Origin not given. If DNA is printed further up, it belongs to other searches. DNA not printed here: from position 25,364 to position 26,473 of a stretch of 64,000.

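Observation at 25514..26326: Sigma factor and ZAS anti-sigma domain in one polypeptide, next to thioredoxin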

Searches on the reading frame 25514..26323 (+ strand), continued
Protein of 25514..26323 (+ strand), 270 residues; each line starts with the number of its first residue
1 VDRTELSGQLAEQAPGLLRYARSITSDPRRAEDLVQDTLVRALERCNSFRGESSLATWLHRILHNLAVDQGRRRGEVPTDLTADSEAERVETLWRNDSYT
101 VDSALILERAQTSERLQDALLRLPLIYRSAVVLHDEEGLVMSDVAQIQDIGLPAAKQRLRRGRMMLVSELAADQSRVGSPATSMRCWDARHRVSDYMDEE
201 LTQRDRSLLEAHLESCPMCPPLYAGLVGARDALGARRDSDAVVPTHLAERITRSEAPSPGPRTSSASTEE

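Call 21: find_encoding_contigs(protein=P0071, flank=10000, max_places=3)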
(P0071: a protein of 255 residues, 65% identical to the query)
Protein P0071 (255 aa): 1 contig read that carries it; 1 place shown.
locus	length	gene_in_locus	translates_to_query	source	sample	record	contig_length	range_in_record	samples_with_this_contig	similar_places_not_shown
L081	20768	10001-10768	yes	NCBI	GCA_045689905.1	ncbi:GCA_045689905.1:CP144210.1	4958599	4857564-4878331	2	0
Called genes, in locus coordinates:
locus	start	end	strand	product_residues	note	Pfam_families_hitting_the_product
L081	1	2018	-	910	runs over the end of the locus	PF00070:Pyr_redox (faint), PF00890:FAD_binding_2 (faint), PF01134:GIDA (faint), PF01262:AlaDh_PNT_C (faint), PF12831:FAD_oxidored (weak), PF14691:Fer4_20, PF07992:Pyr_redox_2, PF13450:NAD_binding_8 (weak), +5 more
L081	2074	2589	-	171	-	PF02635:DsrE (faint), PF13686:DrsE_2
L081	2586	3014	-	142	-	PF02662:FlpD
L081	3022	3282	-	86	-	PF01206:TusA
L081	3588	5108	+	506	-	PF00171:Aldedh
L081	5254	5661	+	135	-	PF00581:Rhodanese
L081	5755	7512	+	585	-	PF07992:Pyr_redox_2, PF13450:NAD_binding_8 (faint), PF13738:Pyr_redox_3 (faint), PF01593:Amino_oxidase (faint), PF00070:Pyr_redox, PF02852:Pyr_redox_dim, PF00581:Rhodanese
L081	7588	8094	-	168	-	-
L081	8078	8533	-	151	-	-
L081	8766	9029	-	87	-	PF02583:Trns_repr_metal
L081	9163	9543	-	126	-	PF00085:Thioredoxin, PF13098:Thioredoxin_2 (faint), PF13905:Thioredoxin_8 (faint)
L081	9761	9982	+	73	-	PF11127:YgaP-like_TM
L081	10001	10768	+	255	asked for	PF04542:Sigma70_r2, PF22029:PhyR_sigma2, PF08281:Sigma70_r4_2, PF13490:zf-HC2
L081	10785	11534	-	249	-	PF02585:PIG-L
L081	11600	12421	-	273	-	PF01925:TauE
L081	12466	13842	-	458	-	PF00753:Lactamase_B, PF00581:Rhodanese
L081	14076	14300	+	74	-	-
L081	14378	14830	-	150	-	PF01047:MarR, PF12802:MarR_2, PF13463:HTH_27 (faint)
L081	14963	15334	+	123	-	PF01790:LGT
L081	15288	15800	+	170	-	PF01790:LGT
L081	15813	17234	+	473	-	PF00083:Sugar_tr, PF05977:MFS_3, PF07690:MFS_1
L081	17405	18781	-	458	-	PF00672:HAMP, PF00512:HisKA, PF13581:HATPase_c_2 (weak), PF02518:HATPase_c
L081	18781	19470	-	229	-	PF00072:Response_reg, PF00486:Trans_reg_C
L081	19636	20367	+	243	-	PF09968:DUF2202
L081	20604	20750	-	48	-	-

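Call 27: search_solved_structures(query=window:25514-26323:+, max_evalue=0.01, show_alignments=2)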
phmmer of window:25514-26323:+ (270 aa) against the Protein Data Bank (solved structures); distinct sequences matched with E-value up to 0.01: 21.
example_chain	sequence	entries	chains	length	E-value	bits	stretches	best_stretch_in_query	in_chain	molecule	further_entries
5zx2_F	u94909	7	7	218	9.4e-16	61.4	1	21-176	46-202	ECF RNA polymerase sigma factor SigH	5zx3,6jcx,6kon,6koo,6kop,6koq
6jcy_F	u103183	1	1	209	1.1e-15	61.1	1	21-176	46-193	ECF RNA polymerase sigma factor SigH,ECF RNA polymerase sigma factor SigE,ECF RNA polymera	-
9m9d_F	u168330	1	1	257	2.8e-13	53.3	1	12-173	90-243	ECF RNA polymerase sigma factor SigE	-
9m9e_F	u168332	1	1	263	3e-13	53.2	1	12-173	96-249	ECF RNA polymerase sigma factor SigE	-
9m98_F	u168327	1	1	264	3e-13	53.2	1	12-173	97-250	ECF RNA polymerase sigma factor SigE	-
5wuq_A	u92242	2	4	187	7.3e-13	51.9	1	27-170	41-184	ECF RNA polymerase sigma factor SigW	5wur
6in7_B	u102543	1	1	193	1.4e-11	47.7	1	25-165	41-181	RNA polymerase sigma-H factor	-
8z6g_B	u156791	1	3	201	1.5e-11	47.6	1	25-165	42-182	RNA polymerase sigma factor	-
5uxx_A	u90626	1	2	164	2.1e-10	43.8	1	12-170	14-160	RNA polymerase sigma factor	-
1or7_A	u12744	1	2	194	3.3e-09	39.9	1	31-166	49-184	RNA polymerase sigma-E factor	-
6jbq_F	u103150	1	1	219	4.6e-09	39.5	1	31-166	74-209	ECF RNA polymerase sigma-E factor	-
7qh5_A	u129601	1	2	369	1.7e-06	31.1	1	29-180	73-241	RNA polymerase sigma factor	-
1h3l_A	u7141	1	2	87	2.9e-06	30.3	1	20-77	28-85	RNA POLYMERASE SIGMA FACTOR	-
6dv9_F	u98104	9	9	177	4.7e-05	26.3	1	12-73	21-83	ECF RNA polymerase sigma factor SigL | RNA polymerase sigma factor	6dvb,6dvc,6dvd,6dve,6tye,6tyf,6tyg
2mao_A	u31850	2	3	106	5.4e-05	26.1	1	31-78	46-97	RNA polymerase sigma factor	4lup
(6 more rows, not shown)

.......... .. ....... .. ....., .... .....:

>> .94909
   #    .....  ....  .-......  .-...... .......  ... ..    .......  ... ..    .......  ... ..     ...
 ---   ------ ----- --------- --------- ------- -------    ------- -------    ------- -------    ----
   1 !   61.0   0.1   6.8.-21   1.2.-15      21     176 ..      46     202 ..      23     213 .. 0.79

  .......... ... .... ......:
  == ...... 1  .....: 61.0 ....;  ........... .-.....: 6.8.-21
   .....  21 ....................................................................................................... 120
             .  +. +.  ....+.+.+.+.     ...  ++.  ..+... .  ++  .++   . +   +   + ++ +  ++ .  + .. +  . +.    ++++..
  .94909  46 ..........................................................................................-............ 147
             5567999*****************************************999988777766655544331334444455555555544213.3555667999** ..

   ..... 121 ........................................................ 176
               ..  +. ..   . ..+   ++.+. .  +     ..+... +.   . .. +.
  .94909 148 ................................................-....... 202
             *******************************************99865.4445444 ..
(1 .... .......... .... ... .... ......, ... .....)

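Call 29: find_encoding_contigs(protein=P0012, flank=8000, max_places=2)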
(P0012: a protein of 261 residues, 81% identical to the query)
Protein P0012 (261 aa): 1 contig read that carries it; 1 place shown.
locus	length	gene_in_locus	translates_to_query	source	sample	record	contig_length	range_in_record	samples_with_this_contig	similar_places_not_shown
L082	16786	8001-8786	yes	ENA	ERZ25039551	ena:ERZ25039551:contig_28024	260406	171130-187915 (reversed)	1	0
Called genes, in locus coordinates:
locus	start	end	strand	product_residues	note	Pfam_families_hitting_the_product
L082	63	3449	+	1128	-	PF26300:PEPCK_PPi_lobe_2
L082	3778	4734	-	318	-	PF08240:ADH_N, PF00107:ADH_zinc_N, PF13602:ADH_zinc_N_2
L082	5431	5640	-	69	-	-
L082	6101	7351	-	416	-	PF13006:Nterm_IS4, PF01609:DDE_Tnp_1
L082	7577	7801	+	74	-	PF11127:YgaP-like_TM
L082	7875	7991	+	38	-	-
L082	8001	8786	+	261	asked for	PF04542:Sigma70_r2, PF22029:PhyR_sigma2, PF08281:Sigma70_r4_2, PF13490:zf-HC2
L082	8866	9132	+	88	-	PF00581:Rhodanese (weak)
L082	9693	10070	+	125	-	PF01925:TauE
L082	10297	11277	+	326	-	PF01545:Cation_efflux, PF16916:ZT_dimer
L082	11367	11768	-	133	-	PF02627:CMD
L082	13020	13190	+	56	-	PF03625:DUF302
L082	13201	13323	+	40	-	-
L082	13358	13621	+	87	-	PF02583:Trns_repr_metal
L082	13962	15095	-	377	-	PF10282:Lactonase (faint)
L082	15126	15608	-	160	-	-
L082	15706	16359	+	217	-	PF08281:Sigma70_r4_2 (weak)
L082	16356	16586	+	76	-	-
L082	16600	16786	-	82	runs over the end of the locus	PF13490:zf-HC2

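Call 30: find_encoding_contigs(protein=P0029, flank=8000, max_places=3)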
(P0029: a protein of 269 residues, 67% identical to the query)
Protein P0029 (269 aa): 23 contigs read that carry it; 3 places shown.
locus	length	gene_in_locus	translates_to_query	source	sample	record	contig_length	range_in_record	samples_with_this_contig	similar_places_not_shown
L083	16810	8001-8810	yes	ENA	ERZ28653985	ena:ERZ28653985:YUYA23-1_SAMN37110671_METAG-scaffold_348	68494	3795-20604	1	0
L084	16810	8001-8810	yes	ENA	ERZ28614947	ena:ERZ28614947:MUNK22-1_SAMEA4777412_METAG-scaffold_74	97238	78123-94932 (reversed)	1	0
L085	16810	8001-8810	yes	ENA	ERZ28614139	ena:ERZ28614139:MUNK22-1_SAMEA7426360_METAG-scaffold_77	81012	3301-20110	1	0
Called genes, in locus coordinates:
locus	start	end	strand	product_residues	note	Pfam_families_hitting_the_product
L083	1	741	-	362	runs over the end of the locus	-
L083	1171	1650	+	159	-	PF18556:TetR_C_35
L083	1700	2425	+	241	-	PF03649:UPF0014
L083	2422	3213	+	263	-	PF00005:ABC_tran, PF02463:SMC_N (faint), PF13304:AAA_21 (weak)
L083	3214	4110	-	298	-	PF01471:PG_binding_1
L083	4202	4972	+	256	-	PF04203:Sortase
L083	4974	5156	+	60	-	-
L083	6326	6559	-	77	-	-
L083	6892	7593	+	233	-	-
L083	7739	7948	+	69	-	PF11127:YgaP-like_TM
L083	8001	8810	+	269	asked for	PF04542:Sigma70_r2, PF22029:PhyR_sigma2, PF08281:Sigma70_r4_2, PF13490:zf-HC2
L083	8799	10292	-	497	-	PF10009:DUF2252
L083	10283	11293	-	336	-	PF01544:CorA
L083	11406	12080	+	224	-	PF13828:DUF4190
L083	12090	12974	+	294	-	PF00561:Abhydrolase_1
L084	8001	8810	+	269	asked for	PF04542:Sigma70_r2, PF22029:PhyR_sigma2, PF08281:Sigma70_r4_2, PF13490:zf-HC2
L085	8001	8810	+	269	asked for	PF04542:Sigma70_r2, PF22029:PhyR_sigma2, PF08281:Sigma70_r4_2, PF13490:zf-HC2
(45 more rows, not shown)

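Call 33: predict_structure(alignment_id=A2)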
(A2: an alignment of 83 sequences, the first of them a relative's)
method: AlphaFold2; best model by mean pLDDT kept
length: 270 residues; sequences in the alignment: 83
mean_pLDDT: 81.6   pTM: 0.38
mean pLDDT of the five models: 81.6, 81.4, 81.1, 80.3, 80.2
residues with pLDDT >= 90: 130; 70-90: 65; 50-70: 65; < 50: 10
segments of 3 or more residues with pLDDT < 50: 79-82, 236-238
pLDDT, mean of each block of 10 residues (from residue 1): 95 98 96 98 96 96 94 62 57 64 67 85 95 94 96 93 91 64 75 88 92 81 70 57 73 73 57
secondary structure, 60 per line:
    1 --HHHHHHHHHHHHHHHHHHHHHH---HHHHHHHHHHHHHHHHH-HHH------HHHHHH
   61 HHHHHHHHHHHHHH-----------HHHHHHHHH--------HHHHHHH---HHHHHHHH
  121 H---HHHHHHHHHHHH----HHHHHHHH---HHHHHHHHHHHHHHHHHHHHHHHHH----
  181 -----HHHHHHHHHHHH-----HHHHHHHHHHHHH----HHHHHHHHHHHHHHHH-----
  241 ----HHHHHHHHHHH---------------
elements in order: H3-24 H28-44 H55-74 H86-94 H103-109 H113-121 H125-136 H141-148 H152-176 H186-197 H203-215 H220-235 H245-255

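Call 45: fold_search(model_id=the predicted structure, library=pdb)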
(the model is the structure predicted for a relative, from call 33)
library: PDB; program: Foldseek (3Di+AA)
matches with E <= 10: 249; with E <= 0.001: 24
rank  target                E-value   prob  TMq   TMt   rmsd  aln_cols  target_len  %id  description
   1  9m9e_F                8.9e-08  1.00  0.26  0.39  15.7       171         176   29  Structural Basis of Pausing During Transcription Initiation in Mycobacterium tuberculosis (released 2026-01-14)
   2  6jcx_F                1.7e-07  1.00  0.25  0.35  19.6       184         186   30  Mycobacterium tuberculosis transcription initiation complex with ECF sigma factor sigma H and 6nt RNA (released 2019-05-29)
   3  6koo_F                4.2e-07  1.00  0.26  0.38  20.0       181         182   27  Mycobacterium tuberculosis initial transcription complex comprising sigma H and 5'-OH RNA of 7 nt (released 2020-03-11)
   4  6kon_F                4.2e-07  1.00  0.25  0.36  20.4       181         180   29  Mycobacterium tuberculosis initial transcription complex comprising sigma H and 5'-OH RNA of 5 nt (released 2020-03-11)
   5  5zx3_F                1.7e-06  1.00  0.22  0.33  19.8       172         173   27  Mycobacterium tuberculosis RNA polymerase holoenzyme with ECF sigma factor sigma H (released 2019-03-20)
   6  5zx2_F                1.8e-06  1.00  0.24  0.36  19.5       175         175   30  Mycobacterium tuberculosis RNA polymerase transcription initiation complex with ECF sigma factor sigma H and 7nt RNA (released 2019-03-20)
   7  6kop_F                2.1e-06  1.00  0.27  0.45  20.8       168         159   29  Mycobacterium tuberculosis initial transcription complex comprising sigma H and 5'-OH RNA of 9 nt (released 2020-03-11)
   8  9m98_F                2.3e-06  1.00  0.25  0.41  21.0       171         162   30  Structural Basis of Pausing During Transcription Initiation in Mycobacterium tuberculosis (released 2026-01-14)
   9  9m9d_F                4.6e-06  1.00  0.25  0.42  20.4       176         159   29  Structural Basis of Pausing During Transcription Initiation in Mycobacterium tuberculosis (released 2026-01-14)
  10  6jcy_F                5.6e-06  1.00  0.25  0.39  21.0       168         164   33  Mycobacterium tuberculosis RNA polymerase transcription initiation open complex with a chimeric ECF sigma factor sigH/ (released 2019-05-29)
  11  5uxx_C                1.6e-05  1.00  0.26  0.43  15.7       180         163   28  Co-crystal structure of the sigma factor RpoE in complex with the anti-sigma factor NepR from Bartonella quintana (released 2018-02-28)
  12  6koq_F                1.9e-05  1.00  0.22  0.37  21.4       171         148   29  Mycobacterium tuberculosis initial transcription complex comprising sigma H and 5'-OH RNA of 10 nt (released 2020-03-11)
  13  6in7_B                3.6e-05  1.00  0.26  0.40  14.9       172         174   22  Crystal structure of AlgU in complex with MucA(cyto) (released 2019-07-24)
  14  5uxx_A                3.8e-05  1.00  0.25  0.42  16.0       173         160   29  Co-crystal structure of the sigma factor RpoE in complex with the anti-sigma factor NepR from Bartonella quintana (released 2018-02-28)
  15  6dv9_F                5.0e-05  1.00  0.23  0.34  20.8       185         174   22  Crystal structure of Mycobacterium tuberculosis transcription initiation complex(ECF sigma factor L) containing 5nt RN (released 2019-02-20)
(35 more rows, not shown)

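Call 48: list_cluster_members(proteins=[P0014, P0021, P0029, P0035, P0051, P0063, P0064, P0066, P0069, P0071])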
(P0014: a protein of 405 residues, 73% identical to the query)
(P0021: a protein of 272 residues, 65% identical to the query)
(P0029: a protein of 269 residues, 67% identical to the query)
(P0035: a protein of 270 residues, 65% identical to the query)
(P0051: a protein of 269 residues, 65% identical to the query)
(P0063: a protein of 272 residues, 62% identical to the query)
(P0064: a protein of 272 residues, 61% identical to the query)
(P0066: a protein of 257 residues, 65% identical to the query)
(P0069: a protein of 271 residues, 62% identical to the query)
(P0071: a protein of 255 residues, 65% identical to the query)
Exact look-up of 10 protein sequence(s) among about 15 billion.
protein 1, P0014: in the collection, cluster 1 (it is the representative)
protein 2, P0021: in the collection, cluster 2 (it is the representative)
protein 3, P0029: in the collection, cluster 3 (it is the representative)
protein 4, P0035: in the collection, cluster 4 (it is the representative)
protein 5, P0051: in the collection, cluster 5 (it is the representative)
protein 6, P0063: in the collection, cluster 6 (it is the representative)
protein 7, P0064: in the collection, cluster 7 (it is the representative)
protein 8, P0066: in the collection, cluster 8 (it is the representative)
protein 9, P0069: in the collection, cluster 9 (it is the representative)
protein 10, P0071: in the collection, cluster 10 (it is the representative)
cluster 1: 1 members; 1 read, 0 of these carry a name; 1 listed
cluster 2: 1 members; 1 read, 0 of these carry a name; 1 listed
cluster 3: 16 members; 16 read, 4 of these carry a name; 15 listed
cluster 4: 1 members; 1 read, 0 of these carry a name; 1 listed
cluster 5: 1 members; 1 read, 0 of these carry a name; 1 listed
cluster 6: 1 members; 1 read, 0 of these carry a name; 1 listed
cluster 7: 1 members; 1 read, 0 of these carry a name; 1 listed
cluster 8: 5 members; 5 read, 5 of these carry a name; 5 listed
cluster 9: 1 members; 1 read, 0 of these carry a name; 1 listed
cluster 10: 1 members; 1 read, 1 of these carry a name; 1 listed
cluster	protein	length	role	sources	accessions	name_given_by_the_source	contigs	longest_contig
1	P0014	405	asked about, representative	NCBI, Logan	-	-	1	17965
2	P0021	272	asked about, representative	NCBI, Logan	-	-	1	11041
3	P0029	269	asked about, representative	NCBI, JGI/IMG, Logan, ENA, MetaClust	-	RNA polymerase sigma-70 factor (ECF subfamily) | \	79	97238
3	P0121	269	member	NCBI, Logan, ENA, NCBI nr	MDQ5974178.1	MAG: polymerase sigma-70 factor, subfamily [Actinomycetota bacterium] | polymerase sigma-70 factor, subfamily [Actinomycetota bacterium]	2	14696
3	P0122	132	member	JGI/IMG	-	hypothetical protein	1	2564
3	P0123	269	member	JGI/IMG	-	RNA polymerase sigma-70 factor (ECF subfamily)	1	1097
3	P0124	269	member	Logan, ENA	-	-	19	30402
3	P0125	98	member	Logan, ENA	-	-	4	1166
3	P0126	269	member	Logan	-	-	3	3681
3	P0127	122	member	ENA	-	-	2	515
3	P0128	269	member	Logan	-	-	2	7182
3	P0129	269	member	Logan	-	-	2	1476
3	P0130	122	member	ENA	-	-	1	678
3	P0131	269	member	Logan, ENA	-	-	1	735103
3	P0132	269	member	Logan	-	-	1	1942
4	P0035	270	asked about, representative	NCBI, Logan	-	-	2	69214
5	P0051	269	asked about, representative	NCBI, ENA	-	-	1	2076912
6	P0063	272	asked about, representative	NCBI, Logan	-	-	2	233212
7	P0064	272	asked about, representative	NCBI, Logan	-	-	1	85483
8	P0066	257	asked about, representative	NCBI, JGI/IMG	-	RNA polymerase sigma-70 factor (ECF subfamily)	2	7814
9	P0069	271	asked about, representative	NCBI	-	-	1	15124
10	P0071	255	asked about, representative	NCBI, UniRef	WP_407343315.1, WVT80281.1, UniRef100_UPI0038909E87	sigma-70 family RNA polymerase sigma factor [Pengzhenrongella phosphoraccumulans] | sigma-70 family RNA polymerase sigma factor n=1 Tax=Pengzhenrongella phosphoraccumulans ...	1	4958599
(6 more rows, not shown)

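Call 62: find_encoding_contigs(protein=P0005, flank=6000, max_places=2)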
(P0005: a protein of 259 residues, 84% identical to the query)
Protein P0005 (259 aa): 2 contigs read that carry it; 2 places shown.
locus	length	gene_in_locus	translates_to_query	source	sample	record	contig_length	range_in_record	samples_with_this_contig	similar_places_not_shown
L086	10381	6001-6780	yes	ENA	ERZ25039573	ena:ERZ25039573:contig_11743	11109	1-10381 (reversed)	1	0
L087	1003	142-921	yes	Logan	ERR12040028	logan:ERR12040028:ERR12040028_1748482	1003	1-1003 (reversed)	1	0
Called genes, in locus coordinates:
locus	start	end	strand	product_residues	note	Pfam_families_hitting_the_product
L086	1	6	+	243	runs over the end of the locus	?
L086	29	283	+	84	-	-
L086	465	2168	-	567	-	PF00486:Trans_reg_C, PF03704:BTAD, PF13191:AAA_16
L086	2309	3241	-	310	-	-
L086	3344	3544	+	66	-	-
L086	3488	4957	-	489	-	PF08240:ADH_N, PF00107:ADH_zinc_N, PF13602:ADH_zinc_N_2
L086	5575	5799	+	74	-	PF11127:YgaP-like_TM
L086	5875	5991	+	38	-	-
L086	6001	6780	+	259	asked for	PF04542:Sigma70_r2, PF22029:PhyR_sigma2, PF08281:Sigma70_r4_2, PF13490:zf-HC2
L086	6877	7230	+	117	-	PF00581:Rhodanese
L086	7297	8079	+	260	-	PF01925:TauE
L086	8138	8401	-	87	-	-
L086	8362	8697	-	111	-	-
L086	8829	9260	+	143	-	PF02583:Trns_repr_metal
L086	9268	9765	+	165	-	PF04191:PEMT, PF04140:ICMT (weak)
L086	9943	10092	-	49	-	-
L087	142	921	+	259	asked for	PF04542:Sigma70_r2, PF22029:PhyR_sigma2, PF08281:Sigma70_r4_2, PF13490:zf-HC2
